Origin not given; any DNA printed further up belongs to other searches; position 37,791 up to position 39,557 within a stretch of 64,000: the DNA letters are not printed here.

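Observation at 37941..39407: Dockerin-bearing esterase with a starch-binding-like module: a candidate non-glycosidase amylosome component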

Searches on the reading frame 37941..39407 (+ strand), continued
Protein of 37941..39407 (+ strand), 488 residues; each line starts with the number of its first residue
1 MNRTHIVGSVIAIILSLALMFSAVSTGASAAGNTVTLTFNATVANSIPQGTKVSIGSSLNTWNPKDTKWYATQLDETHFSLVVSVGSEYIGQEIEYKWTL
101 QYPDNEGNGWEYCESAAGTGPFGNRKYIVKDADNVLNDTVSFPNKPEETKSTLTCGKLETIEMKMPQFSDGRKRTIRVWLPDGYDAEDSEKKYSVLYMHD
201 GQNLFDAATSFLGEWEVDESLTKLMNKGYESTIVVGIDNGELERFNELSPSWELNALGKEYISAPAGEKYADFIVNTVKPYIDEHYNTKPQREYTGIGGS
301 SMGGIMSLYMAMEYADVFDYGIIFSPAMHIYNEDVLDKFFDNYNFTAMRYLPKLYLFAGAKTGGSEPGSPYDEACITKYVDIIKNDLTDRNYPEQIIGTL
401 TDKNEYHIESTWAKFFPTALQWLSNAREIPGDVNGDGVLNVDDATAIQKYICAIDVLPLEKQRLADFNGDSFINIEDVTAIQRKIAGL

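Call 23: predict_structure(alignment_id=A1)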
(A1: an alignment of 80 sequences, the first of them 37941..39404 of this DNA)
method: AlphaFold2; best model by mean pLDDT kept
length: 488 residues; sequences in the alignment: 80
mean_pLDDT: 87.6   pTM: 0.75
mean pLDDT of the five models: 87.6, 87.0, 86.8, 85.3, 84.9
residues with pLDDT >= 90: 275; 70-90: 161; 50-70: 47; < 50: 5
segments of 3 or more residues with pLDDT < 50: 117-121
pLDDT, mean of each block of 10 residues (from residue 1): 73 85 60 87 90 92 91 96 93 90 84 65 77 94 71 84 97 96 95 97 81 84 87 94 93 96 97 99 98 96 98 97 97 97 89 96 77 91 97 94 91 93 79 67 79 84 81 76 65
secondary structure, 60 per line:
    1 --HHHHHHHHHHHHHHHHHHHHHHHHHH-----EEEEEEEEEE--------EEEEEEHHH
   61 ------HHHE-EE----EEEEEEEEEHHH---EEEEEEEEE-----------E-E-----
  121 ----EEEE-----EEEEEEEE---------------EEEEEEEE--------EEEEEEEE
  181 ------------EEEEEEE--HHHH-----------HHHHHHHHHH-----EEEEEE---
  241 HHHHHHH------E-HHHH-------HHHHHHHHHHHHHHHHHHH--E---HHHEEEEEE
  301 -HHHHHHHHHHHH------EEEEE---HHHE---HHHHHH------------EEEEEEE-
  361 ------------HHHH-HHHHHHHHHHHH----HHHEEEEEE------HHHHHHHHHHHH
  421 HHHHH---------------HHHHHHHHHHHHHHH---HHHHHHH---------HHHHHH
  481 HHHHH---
elements in order: H3-28 E34-43 E52-57 E78-86 E93-101 E125-128 E134-141 E157-164 E173-180 E193-199 H202-205 H217-226 E232-237 H241-247 H256-259 H267-285 E295-300 H302-313 E320-324 H335-340 E353-359 H373-376 H378-389 E397-402 H409-425 H441-455 H459-465 H475-485

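Call 27: fold_search(model_id=the predicted structure, library=pdb)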
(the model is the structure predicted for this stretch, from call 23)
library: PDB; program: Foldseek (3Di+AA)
matches with E <= 10: 1747; with E <= 0.001: 786
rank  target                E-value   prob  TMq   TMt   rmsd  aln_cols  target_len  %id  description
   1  8bf3_B                1.8e-17  1.00  0.39  0.53  12.3       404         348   17  Crystal structure of feruloyl esterase wtsFae1B in complex with xylobiose (released 2022-11-30)
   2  8bbp_B                2.7e-17  1.00  0.40  0.55  11.7       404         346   16  Crystal structure of feruloyl esterase wtsFae1B (released 2022-11-30)
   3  6rzn_A                1.1e-16  1.00  0.38  0.53  12.4       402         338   17  Crystal structure of the N-terminal carbohydrate binding module family 48 and ferulic acid esterase from the multi-enz (released 2019-09-25)
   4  8bf3_A                1.2e-16  1.00  0.39  0.54  12.2       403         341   17  Crystal structure of feruloyl esterase wtsFae1B in complex with xylobiose (released 2022-11-30)
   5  6ne9_A                2.3e-16  1.00  0.42  0.56  11.3       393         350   16  Bacteroides intestinalis acetyl xylan esterase (BACINT_01039) (released 2019-12-25)
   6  6rzn_B                2.4e-16  1.00  0.39  0.55  12.3       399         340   17  Crystal structure of the N-terminal carbohydrate binding module family 48 and ferulic acid esterase from the multi-enz (released 2019-09-25)
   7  8bbp_A                2.4e-16  1.00  0.39  0.54  12.4       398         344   17  Crystal structure of feruloyl esterase wtsFae1B (released 2022-11-30)
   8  7b5v_B                3.3e-16  1.00  0.40  0.55  11.2       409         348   18  The carbohydrate binding module family 48 (CBM48) and carboxy-terminal carbohydrate esterase family 1 (CE1) domains of (released 2021-03-10)
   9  7b5v_A                1.5e-15  1.00  0.41  0.55  10.6       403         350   16  The carbohydrate binding module family 48 (CBM48) and carboxy-terminal carbohydrate esterase family 1 (CE1) domains of (released 2021-03-10)
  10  6rzo_A                1.7e-15  1.00  0.38  0.52  10.7       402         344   18  Crystal structure of the N-terminal carbohydrate binding module family 48 and ferulic acid esterase from the multi-enz (released 2019-09-25)
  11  6rzo_B                2.4e-15  1.00  0.39  0.54  10.4       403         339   16  Crystal structure of the N-terminal carbohydrate binding module family 48 and ferulic acid esterase from the multi-enz (released 2019-09-25)
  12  7b6b_A                3.3e-15  1.00  0.41  0.56  10.4       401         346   16  The carbohydrate binding module family 48 (CBM48) and carboxy-terminal carbohydrate esterase family 1 (CE1) domains of (released 2021-03-10)
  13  7b6b_B                4.2e-15  1.00  0.40  0.55  10.6       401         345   16  The carbohydrate binding module family 48 (CBM48) and carboxy-terminal carbohydrate esterase family 1 (CE1) domains of (released 2021-03-10)
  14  6mou_A                6.1e-15  1.00  0.43  0.56  10.4       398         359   20  Bacteroides intestinalis feruloyl esterase, Bacint_01033 (released 2019-10-16)
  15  6ne9_B                6.1e-15  1.00  0.40  0.53  11.0       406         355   16  Bacteroides intestinalis acetyl xylan esterase (BACINT_01039) (released 2019-12-25)
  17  6mou_B                2.2e-14  1.00  0.42  0.55  10.8       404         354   18  Bacteroides intestinalis feruloyl esterase, Bacint_01033 (released 2019-10-16)
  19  3gff_A                1.6e-13  1.00  0.42  0.62   7.8       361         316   14  Crystal structure of IroE-like serine hydrolase (NP_718593.1) from SHEWANELLA ONEIDENSIS at 2.12 A resolution (released 2009-03-10)
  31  2qm0_A                2.4e-12  1.00  0.43  0.78   3.3       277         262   18  Crystal structure of BES protein from Bacillus cereus (released 2007-07-31)
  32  2qm0_B                3.0e-12  1.00  0.41  0.71   4.5       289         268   19  Crystal structure of BES protein from Bacillus cereus (released 2007-07-31)
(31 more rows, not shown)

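Call 30: find_encoding_contigs(protein=window:37941-39407:+, flank=2000, max_places=4)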
Protein window:37941-39407:+ (488 aa): 3 contigs read that carry it; 1 place shown.
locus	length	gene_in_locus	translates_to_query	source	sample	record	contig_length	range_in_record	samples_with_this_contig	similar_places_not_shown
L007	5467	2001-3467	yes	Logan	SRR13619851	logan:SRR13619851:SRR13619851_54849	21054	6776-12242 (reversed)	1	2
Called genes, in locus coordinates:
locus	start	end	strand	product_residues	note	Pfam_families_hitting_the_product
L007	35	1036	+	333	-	PF00005:ABC_tran, PF13304:AAA_21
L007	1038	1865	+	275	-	PF06182:ABC2_membrane_6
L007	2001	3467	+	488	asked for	PF00756:Esterase, PF00404:Dockerin_1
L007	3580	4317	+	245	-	PF06182:ABC2_membrane_6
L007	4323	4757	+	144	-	PF13527:Acetyltransf_9, PF00583:Acetyltransf_1, PF13673:Acetyltransf_10 (weak), PF13508:Acetyltransf_7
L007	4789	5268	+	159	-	PF00383:dCMP_cyt_deam_1, PF14437:MafB19-deam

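Call 37: list_cluster_members(proteins=[P0035, P0034, P0005, P0016, P0020, P0095, P0100, P0074, P0027, P0098])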
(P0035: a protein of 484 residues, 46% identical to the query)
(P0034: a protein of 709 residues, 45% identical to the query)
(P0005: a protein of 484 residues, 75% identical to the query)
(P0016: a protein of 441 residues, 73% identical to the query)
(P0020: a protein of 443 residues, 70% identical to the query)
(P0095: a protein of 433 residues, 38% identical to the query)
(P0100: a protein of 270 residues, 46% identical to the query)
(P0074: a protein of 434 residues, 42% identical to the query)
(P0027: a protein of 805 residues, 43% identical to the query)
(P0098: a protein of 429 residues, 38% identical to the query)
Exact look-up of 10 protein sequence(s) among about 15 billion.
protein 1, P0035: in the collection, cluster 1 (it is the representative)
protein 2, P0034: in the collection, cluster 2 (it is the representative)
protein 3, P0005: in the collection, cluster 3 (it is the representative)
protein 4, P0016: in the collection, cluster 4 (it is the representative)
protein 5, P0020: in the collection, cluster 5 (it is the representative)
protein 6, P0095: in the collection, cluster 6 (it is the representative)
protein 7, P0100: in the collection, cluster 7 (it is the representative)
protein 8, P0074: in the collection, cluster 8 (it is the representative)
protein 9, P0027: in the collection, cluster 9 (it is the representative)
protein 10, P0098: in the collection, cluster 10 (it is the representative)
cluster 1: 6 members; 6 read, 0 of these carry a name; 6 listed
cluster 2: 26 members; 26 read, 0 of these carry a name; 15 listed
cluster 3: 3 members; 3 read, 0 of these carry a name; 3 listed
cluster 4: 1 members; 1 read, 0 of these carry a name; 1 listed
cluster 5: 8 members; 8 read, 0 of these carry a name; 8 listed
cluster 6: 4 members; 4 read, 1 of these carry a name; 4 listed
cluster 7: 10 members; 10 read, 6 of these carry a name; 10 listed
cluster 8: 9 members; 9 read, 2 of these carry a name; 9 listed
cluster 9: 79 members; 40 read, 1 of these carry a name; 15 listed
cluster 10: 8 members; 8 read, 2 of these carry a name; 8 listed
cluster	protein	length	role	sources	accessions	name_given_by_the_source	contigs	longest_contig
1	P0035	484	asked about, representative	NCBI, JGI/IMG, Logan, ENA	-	-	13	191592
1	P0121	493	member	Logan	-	-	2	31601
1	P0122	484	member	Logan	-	-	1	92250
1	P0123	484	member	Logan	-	-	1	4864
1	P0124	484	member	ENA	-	-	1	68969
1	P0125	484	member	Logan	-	-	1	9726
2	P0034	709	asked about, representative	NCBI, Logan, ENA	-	-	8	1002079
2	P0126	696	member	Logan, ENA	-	-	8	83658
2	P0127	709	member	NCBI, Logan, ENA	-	-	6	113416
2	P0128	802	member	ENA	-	-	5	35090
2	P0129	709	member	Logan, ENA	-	-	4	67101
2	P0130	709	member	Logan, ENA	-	-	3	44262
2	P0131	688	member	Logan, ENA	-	-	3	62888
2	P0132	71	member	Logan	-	-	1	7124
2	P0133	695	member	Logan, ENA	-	-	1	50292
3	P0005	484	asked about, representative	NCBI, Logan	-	-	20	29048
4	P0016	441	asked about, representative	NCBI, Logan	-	-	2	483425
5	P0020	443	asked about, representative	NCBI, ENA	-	-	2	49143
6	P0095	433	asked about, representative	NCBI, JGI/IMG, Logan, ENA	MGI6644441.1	MAG: alpha/beta hydrolase [Bacilli bacterium] | predicted alpha/beta superfamily hydrolase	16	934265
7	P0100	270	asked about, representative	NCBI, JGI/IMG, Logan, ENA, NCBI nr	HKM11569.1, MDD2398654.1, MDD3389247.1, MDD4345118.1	MAG: alpha/beta hydrolase-fold protein [Bacilli bacterium] | alpha-glucosidase | alpha/beta hydrolase-fold protein [Bacilli bacterium]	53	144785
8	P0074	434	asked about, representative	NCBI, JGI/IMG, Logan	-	-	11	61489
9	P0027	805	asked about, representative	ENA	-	-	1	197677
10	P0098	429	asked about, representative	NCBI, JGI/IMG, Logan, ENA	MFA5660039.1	MAG: alpha/beta hydrolase-fold protein [Bacilli bacterium]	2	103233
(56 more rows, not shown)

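Call 38: find_encoding_contigs(protein=P0027, flank=8000, max_places=3)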
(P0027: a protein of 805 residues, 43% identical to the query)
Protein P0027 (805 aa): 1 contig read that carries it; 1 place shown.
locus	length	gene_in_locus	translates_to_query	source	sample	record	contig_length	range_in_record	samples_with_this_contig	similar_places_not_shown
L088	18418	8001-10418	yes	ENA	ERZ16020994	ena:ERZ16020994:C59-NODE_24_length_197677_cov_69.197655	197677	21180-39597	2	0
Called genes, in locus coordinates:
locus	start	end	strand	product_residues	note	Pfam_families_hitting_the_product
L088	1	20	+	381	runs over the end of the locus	PF12704:MacB_PCD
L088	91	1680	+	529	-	PF02310:B12-binding, PF04055:Radical_SAM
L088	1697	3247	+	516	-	PF02446:Glyco_hydro_77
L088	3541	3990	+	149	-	-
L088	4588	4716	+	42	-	PF12664:DUF3789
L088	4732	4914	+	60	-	-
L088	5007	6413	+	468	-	PF00239:Resolvase, PF07508:Recombinase, PF13408:Zn_ribbon_recom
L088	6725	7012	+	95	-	PF01797:Y1_Tnp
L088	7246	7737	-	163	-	PF14278:TetR_C_8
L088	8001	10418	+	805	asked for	PF16738:CBM26, PF00756:Esterase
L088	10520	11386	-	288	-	PF03976:PPK2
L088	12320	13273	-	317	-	PF01544:CorA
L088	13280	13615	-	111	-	PF06153:CdAMP_rec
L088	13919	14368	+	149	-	PF05848:CtsR, PF17727:CtsR_C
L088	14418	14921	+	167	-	PF02151:UVR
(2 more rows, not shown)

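Call 39: find_encoding_contigs(protein=P0035, flank=8000, max_places=3)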
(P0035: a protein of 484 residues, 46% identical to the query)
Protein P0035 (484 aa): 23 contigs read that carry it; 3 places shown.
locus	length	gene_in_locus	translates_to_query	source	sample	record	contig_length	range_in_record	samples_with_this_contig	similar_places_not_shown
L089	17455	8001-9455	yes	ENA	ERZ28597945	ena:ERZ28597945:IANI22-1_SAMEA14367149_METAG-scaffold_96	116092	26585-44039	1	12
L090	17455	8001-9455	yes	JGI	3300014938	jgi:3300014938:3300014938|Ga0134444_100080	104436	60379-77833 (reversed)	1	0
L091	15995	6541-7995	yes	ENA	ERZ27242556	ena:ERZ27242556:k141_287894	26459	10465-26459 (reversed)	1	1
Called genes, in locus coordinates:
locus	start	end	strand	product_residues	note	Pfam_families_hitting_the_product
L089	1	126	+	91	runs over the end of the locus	PF00216:Bac_DNA_binding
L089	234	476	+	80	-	PF01479:S4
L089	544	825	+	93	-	PF07873:YabP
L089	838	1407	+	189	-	PF09578:Spore_YabQ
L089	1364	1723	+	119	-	PF04977:DivIC (weak)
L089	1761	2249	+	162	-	PF00575:S1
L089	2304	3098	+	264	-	PF01048:PNP_UDP_1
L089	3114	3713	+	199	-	PF01841:Transglut_core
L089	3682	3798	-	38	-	-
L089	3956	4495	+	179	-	PF02482:Ribosomal_S30AE, PF16321:Ribosom_S30AE_C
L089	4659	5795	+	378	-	PF22020:RlmL_1st, PF02926:THUMP, PF01170:UPF0020, PF13847:Methyltransf_31 (faint)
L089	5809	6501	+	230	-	PF03591:AzlC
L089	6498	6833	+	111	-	PF05437:AzlD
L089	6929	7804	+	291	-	PF02311:AraC_binding, PF07883:Cupin_2 (weak), PF00165:HTH_AraC, PF12833:HTH_18, PF00165:HTH_AraC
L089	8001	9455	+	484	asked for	PF00404:Dockerin_1, PF00756:Esterase, PF12146:Hydrolase_4 (weak)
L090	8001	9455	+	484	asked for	PF00404:Dockerin_1, PF00756:Esterase, PF12146:Hydrolase_4 (weak)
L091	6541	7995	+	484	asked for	PF00404:Dockerin_1, PF00756:Esterase, PF12146:Hydrolase_4 (weak)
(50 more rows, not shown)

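Call 40: search_protein_families(library=pfam, proteins=[P0027, P0034, P0031, P0010, P0002, P0006, P0103, P0108, P0092, P0032], max_evalue=0.01)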
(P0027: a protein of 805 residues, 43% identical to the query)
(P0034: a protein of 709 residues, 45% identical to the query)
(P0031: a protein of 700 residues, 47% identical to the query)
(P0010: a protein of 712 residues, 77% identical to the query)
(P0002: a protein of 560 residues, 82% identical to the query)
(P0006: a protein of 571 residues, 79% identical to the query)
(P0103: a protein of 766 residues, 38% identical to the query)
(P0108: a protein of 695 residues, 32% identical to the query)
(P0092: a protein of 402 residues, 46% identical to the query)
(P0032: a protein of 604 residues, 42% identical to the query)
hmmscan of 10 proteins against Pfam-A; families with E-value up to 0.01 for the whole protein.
P0027 (805 aa): 2 families
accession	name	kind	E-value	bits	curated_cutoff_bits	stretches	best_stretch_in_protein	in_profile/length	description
PF00756.26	Esterase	-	8.9e-25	88.3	22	1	404-603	5-205/251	Putative esterase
PF16738.10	CBM26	-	1.2e-12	48.2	28.1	1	36-97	2-69/70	Starch-binding module 26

P0034 (709 aa): 2 families
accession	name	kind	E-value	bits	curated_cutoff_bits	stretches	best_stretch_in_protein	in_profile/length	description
PF00756.26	Esterase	-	5.3e-26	92.3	22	1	254-409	5-157/251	Putative esterase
PF02230.22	Abhydrolase_2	-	0.0034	17.7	23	1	330-407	62-139/217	Phospholipase/Carboxylesterase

P0031 (700 aa): 2 families
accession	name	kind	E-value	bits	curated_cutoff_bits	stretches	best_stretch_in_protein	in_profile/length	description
PF00756.26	Esterase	-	1.3e-27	97.6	22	1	241-476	5-246/251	Putative esterase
PF00404.24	Dockerin_1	-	2.4e-06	28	22.9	1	36-90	1-55/57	Dockerin type I domain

P0010 (712 aa): 5 families
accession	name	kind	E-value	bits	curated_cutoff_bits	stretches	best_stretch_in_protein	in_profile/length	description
PF00756.26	Esterase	-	1.9e-23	84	22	1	171-328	5-150/251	Putative esterase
PF12146.15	Hydrolase_4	-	0.0004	20.2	27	1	274-356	58-139/239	Serine aminopeptidase, S33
PF00326.27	Peptidase_S9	-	0.0023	17.9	22.6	1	275-336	49-107/213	Prolyl oligopeptidase family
PF00963.24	Cohesin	-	0.0029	18.2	24.1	1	501-615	15-130/139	Cohesin domain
PF00404.24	Dockerin_1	-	0.0097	16.5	22.9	0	652-703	2-52/57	Dockerin type I domain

P0002 (560 aa): 2 families
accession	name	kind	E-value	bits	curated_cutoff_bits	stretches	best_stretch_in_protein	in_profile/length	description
PF00756.26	Esterase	-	4.6e-25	89.3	22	1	300-458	5-151/251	Putative esterase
PF12146.15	Hydrolase_4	-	0.0025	17.6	27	0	417-462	72-116/239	Serine aminopeptidase, S33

P0006 (571 aa): 3 families
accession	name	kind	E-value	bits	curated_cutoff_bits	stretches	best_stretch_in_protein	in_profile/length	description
PF00756.26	Esterase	-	6.2e-24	85.6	22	1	171-328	5-150/251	Putative esterase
PF00404.24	Dockerin_1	-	2.4e-08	34.5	22.9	1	500-551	1-52/57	Dockerin type I domain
PF12146.15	Hydrolase_4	-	0.00069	19.4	27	1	282-379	66-151/239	Serine aminopeptidase, S33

P0103 (766 aa): 2 families
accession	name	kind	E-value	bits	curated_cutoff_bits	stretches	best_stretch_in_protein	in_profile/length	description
PF00756.26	Esterase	-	5.5e-27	95.6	22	1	195-422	5-249/251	Putative esterase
PF02230.22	Abhydrolase_2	-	0.00062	20.1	23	1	290-349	86-145/217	Phospholipase/Carboxylesterase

P0108 (695 aa): 6 families
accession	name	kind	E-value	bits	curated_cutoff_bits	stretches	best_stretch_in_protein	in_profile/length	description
PF00756.26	Esterase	-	2.7e-60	204.7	22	2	154-384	4-251/251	Putative esterase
PF12146.15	Hydrolase_4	-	7e-10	39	27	2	269-348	77-158/239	Serine aminopeptidase, S33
PF00561.26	Abhydrolase_1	-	1.6e-08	35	25.8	1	561-605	70-119/245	alpha/beta hydrolase fold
PF02230.22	Abhydrolase_2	-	1.4e-06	28.7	23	0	241-302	78-139/217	Phospholipase/Carboxylesterase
PF00326.27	Peptidase_S9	-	6.5e-05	23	22.6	0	266-314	62-114/213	Prolyl oligopeptidase family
PF12740.14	PETase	-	0.0069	16.3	28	0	254-292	111-149/263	PET hydrolase-like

P0092 (402 aa): 4 families
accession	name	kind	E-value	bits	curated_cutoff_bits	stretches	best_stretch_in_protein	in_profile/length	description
PF00756.26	Esterase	-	3.8e-24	86.3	22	1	65-223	5-158/251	Putative esterase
PF20578.4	aBig_2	-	6.9e-22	77.5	27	1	319-401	3-88/89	Atrophied bacterial Ig domain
PF02230.22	Abhydrolase_2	-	0.00062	20.1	23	1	157-221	78-142/217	Phospholipase/Carboxylesterase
PF12146.15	Hydrolase_4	-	0.0007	19.4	27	1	174-254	67-140/239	Serine aminopeptidase, S33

P0032 (604 aa): 2 families
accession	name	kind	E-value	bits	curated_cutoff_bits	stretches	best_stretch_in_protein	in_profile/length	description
PF00756.26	Esterase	-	2.7e-26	93.3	22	1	244-445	5-207/251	Putative esterase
PF00561.26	Abhydrolase_1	-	0.0036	17.4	25.8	1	341-429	48-132/245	alpha/beta hydrolase fold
